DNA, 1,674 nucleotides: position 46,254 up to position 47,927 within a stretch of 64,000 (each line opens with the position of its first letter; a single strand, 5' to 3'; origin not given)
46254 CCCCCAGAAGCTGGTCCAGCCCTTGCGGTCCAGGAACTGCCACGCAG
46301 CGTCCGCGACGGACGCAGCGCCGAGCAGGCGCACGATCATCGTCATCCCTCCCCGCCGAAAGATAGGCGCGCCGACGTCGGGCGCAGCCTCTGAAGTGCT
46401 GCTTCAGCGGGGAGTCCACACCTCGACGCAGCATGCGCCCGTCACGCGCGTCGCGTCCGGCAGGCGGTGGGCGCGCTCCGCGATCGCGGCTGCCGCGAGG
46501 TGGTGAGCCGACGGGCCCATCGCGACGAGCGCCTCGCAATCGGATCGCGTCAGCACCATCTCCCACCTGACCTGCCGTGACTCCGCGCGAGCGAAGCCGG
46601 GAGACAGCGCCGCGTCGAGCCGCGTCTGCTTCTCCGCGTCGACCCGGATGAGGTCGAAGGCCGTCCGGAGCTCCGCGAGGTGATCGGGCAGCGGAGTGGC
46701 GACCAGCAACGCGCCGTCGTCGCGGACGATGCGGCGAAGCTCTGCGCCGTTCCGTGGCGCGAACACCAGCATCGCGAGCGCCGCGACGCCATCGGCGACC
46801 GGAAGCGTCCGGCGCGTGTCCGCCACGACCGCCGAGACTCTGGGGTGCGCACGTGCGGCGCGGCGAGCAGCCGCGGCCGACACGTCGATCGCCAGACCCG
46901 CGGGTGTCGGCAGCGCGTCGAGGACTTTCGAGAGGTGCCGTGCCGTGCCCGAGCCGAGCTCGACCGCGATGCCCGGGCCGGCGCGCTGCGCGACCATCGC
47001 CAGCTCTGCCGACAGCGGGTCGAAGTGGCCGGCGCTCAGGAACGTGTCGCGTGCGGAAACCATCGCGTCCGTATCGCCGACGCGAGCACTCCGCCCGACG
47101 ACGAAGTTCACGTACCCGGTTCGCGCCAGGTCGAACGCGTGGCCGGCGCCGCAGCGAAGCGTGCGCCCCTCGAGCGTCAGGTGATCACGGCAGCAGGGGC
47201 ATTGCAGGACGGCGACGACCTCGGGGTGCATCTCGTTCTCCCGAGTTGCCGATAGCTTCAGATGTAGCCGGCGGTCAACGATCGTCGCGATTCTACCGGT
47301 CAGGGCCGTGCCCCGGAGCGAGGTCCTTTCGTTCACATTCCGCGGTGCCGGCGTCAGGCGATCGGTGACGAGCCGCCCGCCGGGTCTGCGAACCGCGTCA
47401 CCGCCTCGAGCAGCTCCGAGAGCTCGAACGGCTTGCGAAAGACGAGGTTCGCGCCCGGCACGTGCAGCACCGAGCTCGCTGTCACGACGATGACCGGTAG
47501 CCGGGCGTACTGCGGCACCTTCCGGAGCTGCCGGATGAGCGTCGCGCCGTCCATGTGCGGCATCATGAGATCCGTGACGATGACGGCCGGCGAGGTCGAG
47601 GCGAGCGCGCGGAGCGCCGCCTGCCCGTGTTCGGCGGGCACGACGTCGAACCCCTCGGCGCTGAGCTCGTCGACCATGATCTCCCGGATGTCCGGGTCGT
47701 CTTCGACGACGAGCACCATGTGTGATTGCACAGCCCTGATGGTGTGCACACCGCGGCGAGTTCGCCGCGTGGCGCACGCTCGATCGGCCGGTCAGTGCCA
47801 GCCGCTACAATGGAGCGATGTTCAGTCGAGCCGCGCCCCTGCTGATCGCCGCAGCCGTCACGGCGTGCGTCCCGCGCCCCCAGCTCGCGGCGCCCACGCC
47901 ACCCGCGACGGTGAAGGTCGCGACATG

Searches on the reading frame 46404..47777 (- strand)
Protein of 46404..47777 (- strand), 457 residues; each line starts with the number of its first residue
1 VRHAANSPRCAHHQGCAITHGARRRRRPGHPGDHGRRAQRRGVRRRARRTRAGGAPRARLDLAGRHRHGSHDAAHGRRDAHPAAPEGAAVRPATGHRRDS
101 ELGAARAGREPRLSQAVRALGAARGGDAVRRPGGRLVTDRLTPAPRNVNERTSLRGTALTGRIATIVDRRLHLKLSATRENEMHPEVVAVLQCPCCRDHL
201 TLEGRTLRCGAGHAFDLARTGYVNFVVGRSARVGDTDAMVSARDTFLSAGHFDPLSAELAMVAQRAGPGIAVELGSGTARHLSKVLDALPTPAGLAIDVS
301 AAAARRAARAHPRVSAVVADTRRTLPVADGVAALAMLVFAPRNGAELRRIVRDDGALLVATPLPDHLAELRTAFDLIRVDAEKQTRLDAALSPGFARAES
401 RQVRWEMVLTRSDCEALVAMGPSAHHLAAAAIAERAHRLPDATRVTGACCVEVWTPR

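Call 4: search_protein_families(library=pfam, proteins=[window:46404-47777:-], max_evalue=0.01)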
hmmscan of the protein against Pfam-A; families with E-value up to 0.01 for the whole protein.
window:46404-47777:- (457 aa): 2 families
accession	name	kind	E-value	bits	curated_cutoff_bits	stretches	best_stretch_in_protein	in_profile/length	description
PF21302.3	Zn_ribbon_RlmA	-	4.8e-11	42.9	27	1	191-225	1-35/44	RlmA, N-terminal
PF13649.12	Methyltransf_25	-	0.0009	20.3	27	1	272-339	2-72/97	Methyltransferase domain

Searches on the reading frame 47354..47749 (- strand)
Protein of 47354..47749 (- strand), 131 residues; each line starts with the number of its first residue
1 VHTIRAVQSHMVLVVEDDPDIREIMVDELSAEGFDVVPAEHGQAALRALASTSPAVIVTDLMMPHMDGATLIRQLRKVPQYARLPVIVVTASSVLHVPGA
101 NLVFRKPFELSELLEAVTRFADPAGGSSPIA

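Call 3: search_protein_families(library=ncbifam, proteins=[window:47354-47749:-], max_evalue=0.01)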
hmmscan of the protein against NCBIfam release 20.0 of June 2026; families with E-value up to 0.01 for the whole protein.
window:47354-47749:- (131 aa): 92 families (the best 25 are shown)
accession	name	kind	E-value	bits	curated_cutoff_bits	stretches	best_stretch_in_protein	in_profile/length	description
NF045717.1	DVU0259_DivK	exception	6.2e-19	68.3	160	1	10-118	3-113/117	DVU0259 family response regulator domain-containing protein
TIGR02154.1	PhoB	equivalog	3.4e-18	65.8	296.2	1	10-93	3-86/226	phosphate regulon transcriptional regulator PhoB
TIGR01818.1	ntrC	equivalog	1.1e-17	64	558.6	1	12-120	1-113/463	nitrogen regulation protein NR(I)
NF045944.1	ResRegRpaBCyano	equivalog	9.1e-17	61.2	330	1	13-95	1-80/229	response regulator transcription factor RpaB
NF008176.1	PRK10923.1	equivalog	5.3e-16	58.3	620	1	8-112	2-110/469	nitrogen regulation protein NR(I)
NF007135.0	PRK09581.1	equivalog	5.9e-16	58.3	474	1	11-92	4-85/457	PleD family two-component system response regulator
NF040689.1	MtrAB_MtrA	equivalog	1.2e-15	57.4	300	1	12-116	1-108/219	MtrAB system response regulator MtrA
NF047465.1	hybrid_HK_LvrA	exception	1.7e-15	56.2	1200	1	9-120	467-583/819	hybrid histidine kinase/response regulator LvrA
NF006900.1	PRK09390.1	equivalog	3.1e-15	56.3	255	1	9-119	4-118/203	response regulator FixJ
NF007982.1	PRK10710.1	equivalog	4.7e-15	55.8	380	1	7-92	5-87/235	envelope stress response regulator BaeR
NF045505.1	RR_RssB_Pseudo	equivalog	7.9e-15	54.8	700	1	9-96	5-90/394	two-component system response regulator RssB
NF041733.1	resp_reg_CseB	equivalog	8.5e-15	54.7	350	1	11-92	2-80/228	two-component system response regulator CseB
NF007969.0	PRK10693.1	equivalog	8.7e-15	54.6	329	1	7-93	5-89/337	two-component system response regulator RssB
NF046022.1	RespRegCpdRBruc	equivalog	1.3e-14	54.2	180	1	12-121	4-117/120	cell cycle two-component system response regulator CpdR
NF008099.0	PRK10841.1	equivalog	1.3e-14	53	920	1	7-94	822-907/949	two-component system sensor histidine kinase RcsC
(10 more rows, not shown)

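Call 4: search_protein_families(library=pfam, proteins=[window:47354-47749:-], max_evalue=0.01)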
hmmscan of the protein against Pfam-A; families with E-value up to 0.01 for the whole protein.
window:47354-47749:- (131 aa): 1 family
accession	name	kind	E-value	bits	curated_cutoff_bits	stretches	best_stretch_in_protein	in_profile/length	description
PF00072.30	Response_reg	-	1.6e-21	77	30.2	1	12-117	1-110/111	Response regulator receiver domain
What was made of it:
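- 47354..47749 (-): Stand-alone receiver (131 aa), transcribed divergently from the EEP gene. The intergenic region is 68 nt. Pfam Response_reg 1.6e-21 (call 4).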
